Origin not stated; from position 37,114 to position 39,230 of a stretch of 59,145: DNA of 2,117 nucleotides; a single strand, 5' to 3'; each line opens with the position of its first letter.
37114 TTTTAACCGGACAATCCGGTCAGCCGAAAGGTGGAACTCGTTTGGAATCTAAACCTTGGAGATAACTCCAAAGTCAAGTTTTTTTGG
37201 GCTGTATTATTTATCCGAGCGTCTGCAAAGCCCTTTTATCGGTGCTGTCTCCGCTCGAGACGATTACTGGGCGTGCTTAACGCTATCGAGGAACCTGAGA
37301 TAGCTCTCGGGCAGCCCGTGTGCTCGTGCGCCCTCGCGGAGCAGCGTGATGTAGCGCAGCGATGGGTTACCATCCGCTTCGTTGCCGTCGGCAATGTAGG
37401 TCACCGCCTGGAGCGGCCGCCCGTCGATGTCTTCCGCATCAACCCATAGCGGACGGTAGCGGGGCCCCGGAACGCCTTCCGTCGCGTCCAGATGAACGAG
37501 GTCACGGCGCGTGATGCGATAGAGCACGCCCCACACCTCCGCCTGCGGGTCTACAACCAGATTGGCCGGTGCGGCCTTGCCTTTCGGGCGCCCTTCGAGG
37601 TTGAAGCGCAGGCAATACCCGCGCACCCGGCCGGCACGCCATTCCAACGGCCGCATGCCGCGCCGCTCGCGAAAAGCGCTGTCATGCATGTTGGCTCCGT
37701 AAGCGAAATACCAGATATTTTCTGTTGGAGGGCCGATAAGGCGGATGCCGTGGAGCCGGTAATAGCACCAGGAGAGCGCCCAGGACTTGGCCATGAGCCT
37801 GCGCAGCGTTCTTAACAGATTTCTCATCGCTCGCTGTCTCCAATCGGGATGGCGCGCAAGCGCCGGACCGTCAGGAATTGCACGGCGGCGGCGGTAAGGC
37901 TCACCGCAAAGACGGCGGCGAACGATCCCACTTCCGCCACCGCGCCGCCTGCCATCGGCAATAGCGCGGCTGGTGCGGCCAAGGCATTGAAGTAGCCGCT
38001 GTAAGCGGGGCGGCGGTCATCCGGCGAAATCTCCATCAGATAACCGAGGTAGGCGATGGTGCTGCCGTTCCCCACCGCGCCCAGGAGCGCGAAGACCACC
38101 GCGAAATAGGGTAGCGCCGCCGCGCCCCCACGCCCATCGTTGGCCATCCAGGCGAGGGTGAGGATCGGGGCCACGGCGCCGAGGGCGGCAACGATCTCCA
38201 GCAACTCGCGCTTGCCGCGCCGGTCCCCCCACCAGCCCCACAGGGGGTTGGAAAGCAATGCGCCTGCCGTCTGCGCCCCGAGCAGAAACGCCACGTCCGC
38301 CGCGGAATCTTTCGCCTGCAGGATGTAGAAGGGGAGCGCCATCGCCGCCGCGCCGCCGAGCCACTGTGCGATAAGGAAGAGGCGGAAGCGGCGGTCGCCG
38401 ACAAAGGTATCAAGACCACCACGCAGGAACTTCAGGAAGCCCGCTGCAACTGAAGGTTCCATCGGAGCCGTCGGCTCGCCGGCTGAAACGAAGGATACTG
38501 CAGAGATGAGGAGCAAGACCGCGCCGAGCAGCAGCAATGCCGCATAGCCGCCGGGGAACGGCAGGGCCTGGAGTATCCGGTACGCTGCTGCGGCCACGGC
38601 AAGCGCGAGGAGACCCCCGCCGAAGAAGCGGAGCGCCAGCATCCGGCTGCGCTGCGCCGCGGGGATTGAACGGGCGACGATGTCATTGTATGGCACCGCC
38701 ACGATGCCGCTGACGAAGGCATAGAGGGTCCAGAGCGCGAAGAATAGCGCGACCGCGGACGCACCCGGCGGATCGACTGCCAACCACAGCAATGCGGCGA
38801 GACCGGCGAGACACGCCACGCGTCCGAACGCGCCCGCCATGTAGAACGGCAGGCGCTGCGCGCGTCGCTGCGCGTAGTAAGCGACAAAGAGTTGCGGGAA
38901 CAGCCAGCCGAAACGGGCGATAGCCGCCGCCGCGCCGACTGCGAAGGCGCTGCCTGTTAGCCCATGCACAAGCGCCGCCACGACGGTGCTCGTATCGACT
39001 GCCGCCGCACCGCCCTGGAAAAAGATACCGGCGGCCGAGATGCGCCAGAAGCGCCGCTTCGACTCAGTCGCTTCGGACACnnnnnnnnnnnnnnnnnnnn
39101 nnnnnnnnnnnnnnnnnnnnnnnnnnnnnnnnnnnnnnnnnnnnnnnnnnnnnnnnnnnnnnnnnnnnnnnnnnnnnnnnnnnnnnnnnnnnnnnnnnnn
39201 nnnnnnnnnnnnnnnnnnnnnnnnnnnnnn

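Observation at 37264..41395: MerR-controlled operon: regulator, GGCT-like enzyme, MprF-type flippase-like protein, MFS transporter, second GGCT-like enzyme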

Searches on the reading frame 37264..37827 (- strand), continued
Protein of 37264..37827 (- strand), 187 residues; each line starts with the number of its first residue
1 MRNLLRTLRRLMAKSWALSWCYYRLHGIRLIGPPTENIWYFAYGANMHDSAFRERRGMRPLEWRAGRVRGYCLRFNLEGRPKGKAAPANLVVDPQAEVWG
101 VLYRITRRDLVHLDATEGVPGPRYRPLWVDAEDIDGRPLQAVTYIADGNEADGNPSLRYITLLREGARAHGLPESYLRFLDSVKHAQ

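Call 61: fold_search(model_id=the predicted structure, library=pdb)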
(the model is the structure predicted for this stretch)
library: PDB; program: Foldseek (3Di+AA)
matches with E <= 10: 777; with E <= 0.001: 22
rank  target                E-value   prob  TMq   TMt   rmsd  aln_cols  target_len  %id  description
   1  3cry_A                2.1e-13  1.00  0.73  0.80   2.2       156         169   25  Gamma-glutamyl cyclotransferase (released 2008-04-29)
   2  2rbh_A                9.0e-13  1.00  0.71  0.78   2.6       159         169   24  Gamma-glutamyl cyclotransferase (released 2007-10-02)
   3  2i5t_A                1.5e-12  1.00  0.70  0.78   2.7       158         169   26  Crystal Structure of hypothetical protein LOC79017 from Homo sapiens (released 2006-09-12)
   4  3cry_B                1.5e-12  1.00  0.71  0.78   2.7       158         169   25  Gamma-glutamyl cyclotransferase (released 2008-04-29)
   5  2i5t_B                2.6e-12  1.00  0.71  0.78   2.3       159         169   24  Crystal Structure of hypothetical protein LOC79017 from Homo sapiens (released 2006-09-12)
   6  2rbh_B                5.4e-12  1.00  0.69  0.76   2.8       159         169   25  Gamma-glutamyl cyclotransferase (released 2007-10-02)
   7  2qik                  1.6e-10  1.00  0.67  0.48   2.9       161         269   28  Crystal structure of YkqA from Bacillus subtilis. Northeast Structural Genomics Target SR631 (released 2007-07-24)
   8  6ky1_B                2.0e-09  1.00  0.58  0.60   4.5       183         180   23  Crystal structural of human glutathione-specific gamma-glutamylcyclotransferase 2 (ChaC2)mutant with Glutamate 83 repl (released 2020-07-29)
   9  6ky0_A                1.1e-08  1.00  0.56  0.58   5.1       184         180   22  Crystal structural of active-site human glutathione-specific gamma-glutamylcyclotransferase 2(ChaC2) mutant with Gluta (released 2020-07-29)
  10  6ky1_A                1.3e-08  1.00  0.57  0.59   5.1       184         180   23  Crystal structural of human glutathione-specific gamma-glutamylcyclotransferase 2 (ChaC2)mutant with Glutamate 83 repl (released 2020-07-29)
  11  6ky1_C                2.2e-07  1.00  0.50  0.61   4.9       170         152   23  Crystal structural of human glutathione-specific gamma-glutamylcyclotransferase 2 (ChaC2)mutant with Glutamate 83 repl (released 2020-07-29)
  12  2g0q_MODEL_1_A        3.6e-07  1.00  0.50  0.61   3.2       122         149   25  Solution structure of At5g39720.1 from Arabidopsis thaliana (released 2006-02-28)
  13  6k95_C                3.6e-07  1.00  0.50  0.53   5.1       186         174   22  Crystal structural of human glutathione-specific gamma-glutamylcyclotransferase 2 (ChaC2) (released 2020-04-22)
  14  6k95_A                3.8e-07  1.00  0.49  0.52   5.9       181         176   22  Crystal structural of human glutathione-specific gamma-glutamylcyclotransferase 2 (ChaC2) (released 2020-04-22)
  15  6ky0_C                1.1e-06  1.00  0.48  0.55   5.6       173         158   21  Crystal structural of active-site human glutathione-specific gamma-glutamylcyclotransferase 2(ChaC2) mutant with Gluta (released 2020-07-29)
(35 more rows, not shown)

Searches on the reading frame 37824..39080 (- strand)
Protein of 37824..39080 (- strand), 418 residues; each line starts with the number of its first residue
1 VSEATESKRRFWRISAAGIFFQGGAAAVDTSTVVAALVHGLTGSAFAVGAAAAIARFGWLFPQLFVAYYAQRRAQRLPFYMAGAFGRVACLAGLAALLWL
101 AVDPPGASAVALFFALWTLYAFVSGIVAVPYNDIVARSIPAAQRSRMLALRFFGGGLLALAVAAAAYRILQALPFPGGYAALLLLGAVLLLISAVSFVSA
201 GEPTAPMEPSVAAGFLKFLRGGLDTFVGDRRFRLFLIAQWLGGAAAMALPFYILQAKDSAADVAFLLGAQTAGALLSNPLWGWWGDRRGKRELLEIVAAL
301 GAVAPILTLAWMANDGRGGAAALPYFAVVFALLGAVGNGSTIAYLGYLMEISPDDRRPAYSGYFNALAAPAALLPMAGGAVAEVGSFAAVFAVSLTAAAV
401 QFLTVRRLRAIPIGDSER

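Call 3: search_protein_families(library=pfam, proteins=[window:37824-39080:-], max_evalue=0.01)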
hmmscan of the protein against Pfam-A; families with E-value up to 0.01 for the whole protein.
window:37824-39080:- (418 aa): 2 families
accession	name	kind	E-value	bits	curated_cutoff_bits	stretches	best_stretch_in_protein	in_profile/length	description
PF07690.21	MFS_1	-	6.4e-15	55.3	33.4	1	237-403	7-166/347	Major Facilitator Superfamily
PF13347.12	MFS_2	-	1e-08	34.6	27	1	44-335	31-326/427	MFS/sugar transport protein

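Call 4: search_protein_families(library=ncbifam, proteins=[window:37824-39080:-], max_evalue=0.01)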
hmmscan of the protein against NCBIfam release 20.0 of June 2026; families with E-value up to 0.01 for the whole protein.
window:37824-39080:- (418 aa): 2 families
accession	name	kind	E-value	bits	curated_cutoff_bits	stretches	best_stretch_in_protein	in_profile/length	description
TIGR00900.1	2A0121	subfamily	1.4e-12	47.6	319.6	1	232-409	1-178/364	H+ Antiporter protein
NF041040.1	FslB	exception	0.00063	18.8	600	1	273-405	59-182/417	rhizoferrin export MFS transporter FslB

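Call 64: search_solved_structures(query=window:37824-39080:-, max_evalue=10)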
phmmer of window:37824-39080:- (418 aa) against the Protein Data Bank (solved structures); distinct sequences matched with E-value up to 10: 3.
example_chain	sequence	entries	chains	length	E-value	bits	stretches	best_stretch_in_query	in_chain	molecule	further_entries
4wli_A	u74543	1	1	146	0.72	12.3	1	264-321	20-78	YuiC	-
4wlk_A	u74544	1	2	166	0.94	11.9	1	264-321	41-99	YuiC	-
4wjt_A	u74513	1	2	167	0.96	11.9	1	264-321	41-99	Uncharacterized protein YuiC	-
